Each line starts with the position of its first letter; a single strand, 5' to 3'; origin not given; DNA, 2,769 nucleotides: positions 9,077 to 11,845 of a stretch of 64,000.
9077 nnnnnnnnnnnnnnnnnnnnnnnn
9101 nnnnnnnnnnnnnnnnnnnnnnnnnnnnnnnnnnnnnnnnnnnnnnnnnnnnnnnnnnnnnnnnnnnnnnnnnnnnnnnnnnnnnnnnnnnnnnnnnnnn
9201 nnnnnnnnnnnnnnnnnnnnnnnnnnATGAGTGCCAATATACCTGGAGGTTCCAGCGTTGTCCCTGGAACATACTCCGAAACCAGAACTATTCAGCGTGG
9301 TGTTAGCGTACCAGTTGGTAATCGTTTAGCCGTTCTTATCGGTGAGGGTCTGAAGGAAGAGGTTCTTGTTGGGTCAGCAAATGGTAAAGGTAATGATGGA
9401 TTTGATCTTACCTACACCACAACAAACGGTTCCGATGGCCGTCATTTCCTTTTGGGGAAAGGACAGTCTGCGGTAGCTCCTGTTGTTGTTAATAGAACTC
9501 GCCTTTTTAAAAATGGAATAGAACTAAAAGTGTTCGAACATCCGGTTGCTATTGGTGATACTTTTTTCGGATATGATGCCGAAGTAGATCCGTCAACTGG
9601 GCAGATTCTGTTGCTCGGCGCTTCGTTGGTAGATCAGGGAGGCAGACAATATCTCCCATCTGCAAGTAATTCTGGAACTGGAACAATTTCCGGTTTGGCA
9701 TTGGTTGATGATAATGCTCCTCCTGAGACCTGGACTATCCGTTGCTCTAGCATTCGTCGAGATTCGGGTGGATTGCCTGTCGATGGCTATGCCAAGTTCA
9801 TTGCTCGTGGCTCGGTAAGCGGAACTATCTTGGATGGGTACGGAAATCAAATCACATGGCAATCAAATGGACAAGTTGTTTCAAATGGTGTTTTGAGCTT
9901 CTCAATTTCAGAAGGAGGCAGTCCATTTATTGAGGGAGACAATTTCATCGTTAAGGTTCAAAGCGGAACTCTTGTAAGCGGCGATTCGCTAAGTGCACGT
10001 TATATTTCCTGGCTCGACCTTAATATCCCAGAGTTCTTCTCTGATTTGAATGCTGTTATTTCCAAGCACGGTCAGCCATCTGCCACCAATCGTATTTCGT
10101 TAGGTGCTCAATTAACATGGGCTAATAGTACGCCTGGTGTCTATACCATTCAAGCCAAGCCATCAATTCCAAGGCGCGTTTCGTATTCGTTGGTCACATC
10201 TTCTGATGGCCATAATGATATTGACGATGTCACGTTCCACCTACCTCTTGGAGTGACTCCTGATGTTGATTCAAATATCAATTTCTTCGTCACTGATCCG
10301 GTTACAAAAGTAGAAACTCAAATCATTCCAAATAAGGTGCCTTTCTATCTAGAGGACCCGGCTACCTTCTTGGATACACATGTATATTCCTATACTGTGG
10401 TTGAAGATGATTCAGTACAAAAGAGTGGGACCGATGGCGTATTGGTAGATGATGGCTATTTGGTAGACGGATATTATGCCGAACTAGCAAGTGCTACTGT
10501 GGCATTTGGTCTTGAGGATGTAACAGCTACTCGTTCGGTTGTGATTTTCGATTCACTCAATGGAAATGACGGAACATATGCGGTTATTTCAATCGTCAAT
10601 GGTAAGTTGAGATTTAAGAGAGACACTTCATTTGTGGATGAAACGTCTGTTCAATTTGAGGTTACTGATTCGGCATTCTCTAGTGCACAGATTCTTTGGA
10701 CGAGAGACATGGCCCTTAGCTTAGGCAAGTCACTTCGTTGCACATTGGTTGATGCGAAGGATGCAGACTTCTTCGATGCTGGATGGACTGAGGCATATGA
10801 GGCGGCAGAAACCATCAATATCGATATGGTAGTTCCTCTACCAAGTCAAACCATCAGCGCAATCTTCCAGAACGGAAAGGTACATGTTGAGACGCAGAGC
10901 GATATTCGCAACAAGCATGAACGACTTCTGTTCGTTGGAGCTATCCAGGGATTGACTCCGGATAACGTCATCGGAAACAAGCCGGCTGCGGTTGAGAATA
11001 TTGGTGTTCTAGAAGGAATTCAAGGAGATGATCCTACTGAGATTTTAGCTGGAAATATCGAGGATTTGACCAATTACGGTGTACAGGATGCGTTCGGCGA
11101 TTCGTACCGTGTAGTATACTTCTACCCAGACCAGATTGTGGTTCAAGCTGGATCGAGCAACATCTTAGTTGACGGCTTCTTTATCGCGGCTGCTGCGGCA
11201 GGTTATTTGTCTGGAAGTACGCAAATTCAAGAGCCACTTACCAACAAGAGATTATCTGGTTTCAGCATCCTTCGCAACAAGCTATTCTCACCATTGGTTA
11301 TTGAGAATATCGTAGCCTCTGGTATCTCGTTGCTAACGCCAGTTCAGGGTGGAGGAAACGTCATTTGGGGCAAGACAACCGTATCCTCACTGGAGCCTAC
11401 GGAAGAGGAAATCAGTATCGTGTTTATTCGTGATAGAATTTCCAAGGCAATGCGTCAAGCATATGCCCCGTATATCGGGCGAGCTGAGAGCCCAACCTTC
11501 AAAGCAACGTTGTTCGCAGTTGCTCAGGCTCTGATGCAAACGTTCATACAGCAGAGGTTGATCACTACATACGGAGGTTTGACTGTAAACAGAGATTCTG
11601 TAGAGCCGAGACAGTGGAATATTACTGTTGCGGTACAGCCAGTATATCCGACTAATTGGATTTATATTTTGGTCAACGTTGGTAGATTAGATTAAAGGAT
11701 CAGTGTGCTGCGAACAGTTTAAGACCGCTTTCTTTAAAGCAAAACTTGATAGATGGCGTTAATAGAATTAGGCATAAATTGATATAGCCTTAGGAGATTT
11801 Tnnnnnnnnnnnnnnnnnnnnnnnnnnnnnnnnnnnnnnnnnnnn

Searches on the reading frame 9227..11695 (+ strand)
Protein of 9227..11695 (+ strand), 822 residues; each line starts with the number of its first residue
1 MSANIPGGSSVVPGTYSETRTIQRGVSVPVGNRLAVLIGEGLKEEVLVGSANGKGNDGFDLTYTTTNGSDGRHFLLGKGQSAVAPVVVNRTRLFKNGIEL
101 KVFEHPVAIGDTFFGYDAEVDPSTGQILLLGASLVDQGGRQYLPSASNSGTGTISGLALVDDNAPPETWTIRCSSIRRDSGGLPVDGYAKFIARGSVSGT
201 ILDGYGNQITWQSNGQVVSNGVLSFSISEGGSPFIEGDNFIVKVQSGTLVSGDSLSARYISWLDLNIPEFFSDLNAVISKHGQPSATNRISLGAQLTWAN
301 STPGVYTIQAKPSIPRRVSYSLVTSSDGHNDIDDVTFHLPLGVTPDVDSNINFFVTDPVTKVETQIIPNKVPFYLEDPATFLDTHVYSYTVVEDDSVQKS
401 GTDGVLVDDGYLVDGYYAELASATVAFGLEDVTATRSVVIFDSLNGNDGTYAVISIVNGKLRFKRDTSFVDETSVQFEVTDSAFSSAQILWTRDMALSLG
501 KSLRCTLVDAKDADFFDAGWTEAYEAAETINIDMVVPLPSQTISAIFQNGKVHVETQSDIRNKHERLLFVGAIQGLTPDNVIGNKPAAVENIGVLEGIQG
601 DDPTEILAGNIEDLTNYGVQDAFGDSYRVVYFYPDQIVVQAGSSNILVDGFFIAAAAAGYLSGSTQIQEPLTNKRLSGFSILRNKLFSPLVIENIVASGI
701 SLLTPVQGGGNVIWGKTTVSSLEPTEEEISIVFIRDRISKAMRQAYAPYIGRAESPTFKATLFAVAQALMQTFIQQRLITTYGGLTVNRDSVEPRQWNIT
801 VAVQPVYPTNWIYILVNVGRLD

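Call 5: search_protein_families(library=pfam, proteins=[window:9227-11695:+], max_evalue=0.01)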
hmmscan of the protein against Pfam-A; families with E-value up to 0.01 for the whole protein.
window:9227-11695:+ (822 aa): 0 families

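Call 6: search_protein_families(library=phrogs, proteins=[window:9227-11695:+], max_evalue=0.01)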
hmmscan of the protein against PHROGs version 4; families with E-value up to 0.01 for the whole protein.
window:9227-11695:+ (822 aa): 3 families
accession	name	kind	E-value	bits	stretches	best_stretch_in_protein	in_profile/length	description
phrog_279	-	tail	2.9e-13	50.4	1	519-819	218-483/489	tail sheath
phrog_2839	-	tail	1.9e-05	24.4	1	628-814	372-560/581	tail sheath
phrog_23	-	tail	0.0031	17.3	1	698-814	339-458/496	tail sheath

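Call 50: search_dna_similar(query=window:9227-11692:+, collection=phages, mode=protein, max_evalue=0.001, max_rows=15)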
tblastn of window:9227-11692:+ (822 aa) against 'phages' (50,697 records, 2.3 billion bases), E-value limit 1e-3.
Records with a match: 3; places in all: 3; records where one place covers at least 80% of the query: 0.
Best place of each record, by identity: <60% 3.
By first word of the organism name: Bacillus 2; Eggerthella 1.
By host as written in the record: Bacillus megaterium str. ATCC 43725 2; Eggerthella lenta DSM 2243 1.
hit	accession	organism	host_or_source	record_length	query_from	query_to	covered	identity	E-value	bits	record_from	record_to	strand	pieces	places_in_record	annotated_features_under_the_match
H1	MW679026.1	Eggerthella phage LE2-3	Eggerthella lenta DSM 2243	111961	532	818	35%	26.1%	1e-8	65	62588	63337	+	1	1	tail sheath protein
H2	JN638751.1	Bacillus phage G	Bacillus megaterium str. ATCC 43725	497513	648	814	20%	28.4%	5e-10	70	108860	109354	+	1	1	178: gp178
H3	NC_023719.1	Bacillus phage G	Bacillus megaterium str. ATCC 43725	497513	648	814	20%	28.4%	5e-10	70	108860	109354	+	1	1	178: tail sheath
